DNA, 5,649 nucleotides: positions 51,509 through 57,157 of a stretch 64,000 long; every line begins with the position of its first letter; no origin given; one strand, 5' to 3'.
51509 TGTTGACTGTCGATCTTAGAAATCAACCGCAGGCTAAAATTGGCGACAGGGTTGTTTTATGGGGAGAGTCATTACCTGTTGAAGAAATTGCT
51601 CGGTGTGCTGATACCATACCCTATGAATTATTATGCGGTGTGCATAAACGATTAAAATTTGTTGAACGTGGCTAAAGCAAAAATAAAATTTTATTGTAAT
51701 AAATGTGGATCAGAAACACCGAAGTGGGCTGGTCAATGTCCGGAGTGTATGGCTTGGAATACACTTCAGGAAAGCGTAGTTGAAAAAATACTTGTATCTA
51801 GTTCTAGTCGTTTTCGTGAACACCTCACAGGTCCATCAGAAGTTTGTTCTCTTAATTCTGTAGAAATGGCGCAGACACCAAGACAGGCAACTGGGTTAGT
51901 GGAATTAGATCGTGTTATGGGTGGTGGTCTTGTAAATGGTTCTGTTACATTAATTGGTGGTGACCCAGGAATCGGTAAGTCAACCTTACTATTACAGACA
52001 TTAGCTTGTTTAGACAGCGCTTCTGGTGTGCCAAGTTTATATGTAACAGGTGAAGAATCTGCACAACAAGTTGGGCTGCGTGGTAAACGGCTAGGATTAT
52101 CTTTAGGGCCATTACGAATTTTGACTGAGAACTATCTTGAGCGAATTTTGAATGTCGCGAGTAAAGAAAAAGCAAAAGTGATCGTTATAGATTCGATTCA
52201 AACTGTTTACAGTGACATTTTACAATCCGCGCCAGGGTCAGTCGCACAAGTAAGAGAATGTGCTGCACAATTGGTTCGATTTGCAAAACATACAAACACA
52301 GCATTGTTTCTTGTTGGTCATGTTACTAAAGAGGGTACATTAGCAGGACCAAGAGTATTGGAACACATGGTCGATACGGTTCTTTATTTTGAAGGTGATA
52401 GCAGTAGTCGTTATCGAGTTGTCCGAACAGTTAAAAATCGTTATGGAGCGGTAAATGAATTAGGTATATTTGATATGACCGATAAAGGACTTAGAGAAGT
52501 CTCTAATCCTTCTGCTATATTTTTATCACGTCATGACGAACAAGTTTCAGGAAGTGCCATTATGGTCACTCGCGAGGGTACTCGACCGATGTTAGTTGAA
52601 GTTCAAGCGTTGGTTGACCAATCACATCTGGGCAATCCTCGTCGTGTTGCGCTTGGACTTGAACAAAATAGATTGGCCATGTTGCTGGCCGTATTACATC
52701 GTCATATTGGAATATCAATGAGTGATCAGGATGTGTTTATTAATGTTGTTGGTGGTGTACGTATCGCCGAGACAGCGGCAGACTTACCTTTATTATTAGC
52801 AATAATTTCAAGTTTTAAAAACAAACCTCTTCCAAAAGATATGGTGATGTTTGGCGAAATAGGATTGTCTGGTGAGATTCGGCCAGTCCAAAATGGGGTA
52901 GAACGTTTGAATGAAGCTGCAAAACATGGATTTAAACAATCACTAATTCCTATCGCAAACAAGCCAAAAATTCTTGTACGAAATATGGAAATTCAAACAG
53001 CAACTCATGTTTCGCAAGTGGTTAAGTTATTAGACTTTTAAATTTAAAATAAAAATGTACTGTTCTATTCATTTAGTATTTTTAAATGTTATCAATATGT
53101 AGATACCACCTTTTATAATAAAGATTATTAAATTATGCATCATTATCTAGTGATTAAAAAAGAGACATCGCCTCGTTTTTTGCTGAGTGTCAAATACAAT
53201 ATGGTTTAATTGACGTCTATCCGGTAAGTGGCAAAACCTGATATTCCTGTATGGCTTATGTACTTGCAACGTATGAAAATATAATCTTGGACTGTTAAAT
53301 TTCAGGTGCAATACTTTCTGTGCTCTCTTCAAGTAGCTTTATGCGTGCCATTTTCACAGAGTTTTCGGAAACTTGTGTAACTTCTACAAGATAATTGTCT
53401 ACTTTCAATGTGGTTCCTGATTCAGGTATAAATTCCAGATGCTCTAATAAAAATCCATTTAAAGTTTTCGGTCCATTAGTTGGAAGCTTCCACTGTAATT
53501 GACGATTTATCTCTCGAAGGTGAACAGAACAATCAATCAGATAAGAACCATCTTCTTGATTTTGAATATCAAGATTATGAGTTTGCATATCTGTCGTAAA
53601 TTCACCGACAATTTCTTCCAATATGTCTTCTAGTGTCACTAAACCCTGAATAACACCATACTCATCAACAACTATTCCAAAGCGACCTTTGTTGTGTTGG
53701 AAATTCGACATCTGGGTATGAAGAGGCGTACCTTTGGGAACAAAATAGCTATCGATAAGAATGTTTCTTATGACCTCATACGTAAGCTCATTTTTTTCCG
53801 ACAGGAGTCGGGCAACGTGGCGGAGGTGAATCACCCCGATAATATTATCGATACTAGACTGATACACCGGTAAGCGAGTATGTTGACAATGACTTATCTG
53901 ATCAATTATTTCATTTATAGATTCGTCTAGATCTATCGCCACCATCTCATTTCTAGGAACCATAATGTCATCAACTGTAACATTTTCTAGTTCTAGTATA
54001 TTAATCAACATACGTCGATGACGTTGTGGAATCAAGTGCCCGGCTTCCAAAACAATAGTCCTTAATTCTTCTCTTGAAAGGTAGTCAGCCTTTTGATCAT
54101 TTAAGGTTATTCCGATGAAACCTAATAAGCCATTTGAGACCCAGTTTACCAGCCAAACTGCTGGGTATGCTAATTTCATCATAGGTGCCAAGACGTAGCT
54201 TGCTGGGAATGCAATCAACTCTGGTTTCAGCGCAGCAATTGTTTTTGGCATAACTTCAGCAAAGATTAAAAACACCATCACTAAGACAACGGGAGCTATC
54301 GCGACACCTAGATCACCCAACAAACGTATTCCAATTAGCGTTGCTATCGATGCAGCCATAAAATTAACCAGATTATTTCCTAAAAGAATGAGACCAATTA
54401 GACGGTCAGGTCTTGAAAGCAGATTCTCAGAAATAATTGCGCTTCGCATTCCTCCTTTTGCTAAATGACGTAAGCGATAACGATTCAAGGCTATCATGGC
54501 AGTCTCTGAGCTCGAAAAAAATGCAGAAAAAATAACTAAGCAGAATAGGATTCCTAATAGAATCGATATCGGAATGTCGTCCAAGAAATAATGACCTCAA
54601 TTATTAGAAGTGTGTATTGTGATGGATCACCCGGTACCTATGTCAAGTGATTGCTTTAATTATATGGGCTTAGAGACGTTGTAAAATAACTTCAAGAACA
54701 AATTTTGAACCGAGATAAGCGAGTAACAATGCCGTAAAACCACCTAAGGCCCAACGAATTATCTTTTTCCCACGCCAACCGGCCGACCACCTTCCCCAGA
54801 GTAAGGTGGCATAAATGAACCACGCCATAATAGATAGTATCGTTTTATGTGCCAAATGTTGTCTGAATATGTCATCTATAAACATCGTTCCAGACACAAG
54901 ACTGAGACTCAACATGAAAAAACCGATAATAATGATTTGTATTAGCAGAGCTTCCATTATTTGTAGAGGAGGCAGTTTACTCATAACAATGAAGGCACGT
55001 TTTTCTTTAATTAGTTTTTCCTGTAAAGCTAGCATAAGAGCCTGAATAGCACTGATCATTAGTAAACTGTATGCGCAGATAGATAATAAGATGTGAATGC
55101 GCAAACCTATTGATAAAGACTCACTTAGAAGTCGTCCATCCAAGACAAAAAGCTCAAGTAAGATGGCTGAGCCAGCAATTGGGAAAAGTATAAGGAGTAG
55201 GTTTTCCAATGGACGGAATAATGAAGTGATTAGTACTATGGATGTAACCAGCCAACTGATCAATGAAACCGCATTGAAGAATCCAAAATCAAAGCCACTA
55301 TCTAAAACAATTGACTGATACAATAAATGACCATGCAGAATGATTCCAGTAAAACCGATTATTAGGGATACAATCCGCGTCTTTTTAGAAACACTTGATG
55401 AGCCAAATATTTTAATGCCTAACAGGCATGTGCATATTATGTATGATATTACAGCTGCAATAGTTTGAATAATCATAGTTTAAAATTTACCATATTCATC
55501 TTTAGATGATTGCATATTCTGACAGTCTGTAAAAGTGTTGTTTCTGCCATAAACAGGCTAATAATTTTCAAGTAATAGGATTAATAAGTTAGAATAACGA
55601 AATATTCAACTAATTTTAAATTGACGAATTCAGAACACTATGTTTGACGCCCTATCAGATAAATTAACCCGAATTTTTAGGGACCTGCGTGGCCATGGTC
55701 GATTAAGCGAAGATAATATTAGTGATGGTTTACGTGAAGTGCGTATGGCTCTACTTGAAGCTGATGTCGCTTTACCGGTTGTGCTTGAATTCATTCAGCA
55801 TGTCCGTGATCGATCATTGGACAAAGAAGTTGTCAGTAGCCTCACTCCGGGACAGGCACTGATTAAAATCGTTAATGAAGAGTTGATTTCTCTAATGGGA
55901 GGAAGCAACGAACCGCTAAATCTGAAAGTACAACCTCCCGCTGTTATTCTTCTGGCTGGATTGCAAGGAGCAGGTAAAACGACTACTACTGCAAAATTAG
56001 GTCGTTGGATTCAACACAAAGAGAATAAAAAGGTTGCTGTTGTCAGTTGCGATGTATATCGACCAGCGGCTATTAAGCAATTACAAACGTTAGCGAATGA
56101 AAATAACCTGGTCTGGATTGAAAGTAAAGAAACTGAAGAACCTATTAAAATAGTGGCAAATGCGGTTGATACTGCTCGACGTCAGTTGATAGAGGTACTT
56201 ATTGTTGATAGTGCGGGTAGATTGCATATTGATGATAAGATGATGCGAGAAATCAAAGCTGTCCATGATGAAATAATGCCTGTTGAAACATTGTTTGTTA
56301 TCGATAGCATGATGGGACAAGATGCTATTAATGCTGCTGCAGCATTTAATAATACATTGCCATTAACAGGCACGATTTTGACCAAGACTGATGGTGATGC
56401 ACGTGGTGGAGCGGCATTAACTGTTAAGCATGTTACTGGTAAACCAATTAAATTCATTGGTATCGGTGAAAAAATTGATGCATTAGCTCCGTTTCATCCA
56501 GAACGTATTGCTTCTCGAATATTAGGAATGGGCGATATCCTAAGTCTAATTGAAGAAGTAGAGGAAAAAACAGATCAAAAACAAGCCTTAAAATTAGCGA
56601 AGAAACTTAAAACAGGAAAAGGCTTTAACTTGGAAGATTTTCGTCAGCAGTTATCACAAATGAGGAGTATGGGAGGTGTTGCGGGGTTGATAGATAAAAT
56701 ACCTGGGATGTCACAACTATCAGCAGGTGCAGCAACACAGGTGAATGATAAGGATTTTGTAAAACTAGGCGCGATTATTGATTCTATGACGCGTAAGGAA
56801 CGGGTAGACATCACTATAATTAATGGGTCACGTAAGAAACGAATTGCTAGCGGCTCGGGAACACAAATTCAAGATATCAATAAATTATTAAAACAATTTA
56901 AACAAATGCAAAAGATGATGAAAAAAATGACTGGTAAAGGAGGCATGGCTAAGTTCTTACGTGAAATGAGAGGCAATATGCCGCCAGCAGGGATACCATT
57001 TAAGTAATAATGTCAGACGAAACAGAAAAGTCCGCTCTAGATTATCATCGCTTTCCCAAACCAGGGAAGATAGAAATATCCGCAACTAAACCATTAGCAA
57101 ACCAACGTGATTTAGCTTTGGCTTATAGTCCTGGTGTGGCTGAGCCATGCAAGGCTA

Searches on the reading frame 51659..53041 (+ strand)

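Call 72: search_protein_families(library=pfam, proteins=[window:51659-53041:+], max_evalue=0.0001)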
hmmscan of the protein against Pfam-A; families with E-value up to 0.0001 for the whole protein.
window:51659-53041:+ (460 aa): 8 families
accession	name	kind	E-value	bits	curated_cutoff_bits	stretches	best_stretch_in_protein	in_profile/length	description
PF06745.19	ATPase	-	7.8e-18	65.1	26.6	2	78-150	3-75/231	KaiC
PF13481.12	AAA_25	-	4.8e-13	49.6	27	1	82-226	21-194/195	AAA domain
PF18073.7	Zn_ribbon_LapB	-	9.6e-11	41.6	25.7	1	11-38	1-28/28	Rubredoxin metal binding domain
PF13541.12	ChlI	-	1.5e-10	41.5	27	1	349-434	35-121/121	Subunit ChlI of Mg-chelatase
PF05362.19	Lon_C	-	3.8e-07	30.3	21.1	1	357-457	94-201/205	Lon protease (S16) C-terminal proteolytic domain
PF13401.12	AAA_22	-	6.8e-06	26.9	27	1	95-221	6-123/130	AAA domain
PF03796.21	DnaB_C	-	7.9e-06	25.9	27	0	77-141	3-66/255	DnaB-like helicase C terminal domain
PF07088.17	GvpD_P-loop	-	5.4e-05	23.6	24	0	159-257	94-185/189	GvpD gas vesicle protein, P-loop domain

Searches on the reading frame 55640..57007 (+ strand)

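Call 72: search_protein_families(library=pfam, proteins=[window:55640-57007:+], max_evalue=0.0001)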
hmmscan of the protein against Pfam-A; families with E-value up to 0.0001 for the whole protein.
window:55640-57007:+ (455 aa): 6 families
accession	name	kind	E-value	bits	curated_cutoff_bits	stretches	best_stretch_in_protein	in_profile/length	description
PF00448.28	SRP54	-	8.1e-70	234.9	22.7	1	100-296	1-196/196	SRP54-type protein, GTPase domain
PF02978.25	SRP_SPB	-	1.7e-31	108.9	27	1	329-427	2-91/91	Signal peptide binding domain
PF02881.24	SRP54_N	-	6.5e-20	71.6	22.4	1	5-82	1-75/75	SRP54-type protein, helical bundle domain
PF13401.12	AAA_22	-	1.4e-07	32.3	27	1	101-210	6-109/130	AAA domain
PF01656.29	CbiA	-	4.2e-06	27.2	25.4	1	110-255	9-88/125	CobQ/CobB/MinD/ParA nucleotide binding domain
PF06414.18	Zeta_toxin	-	2.1e-05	24.5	22.3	1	98-186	14-98/199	Zeta toxin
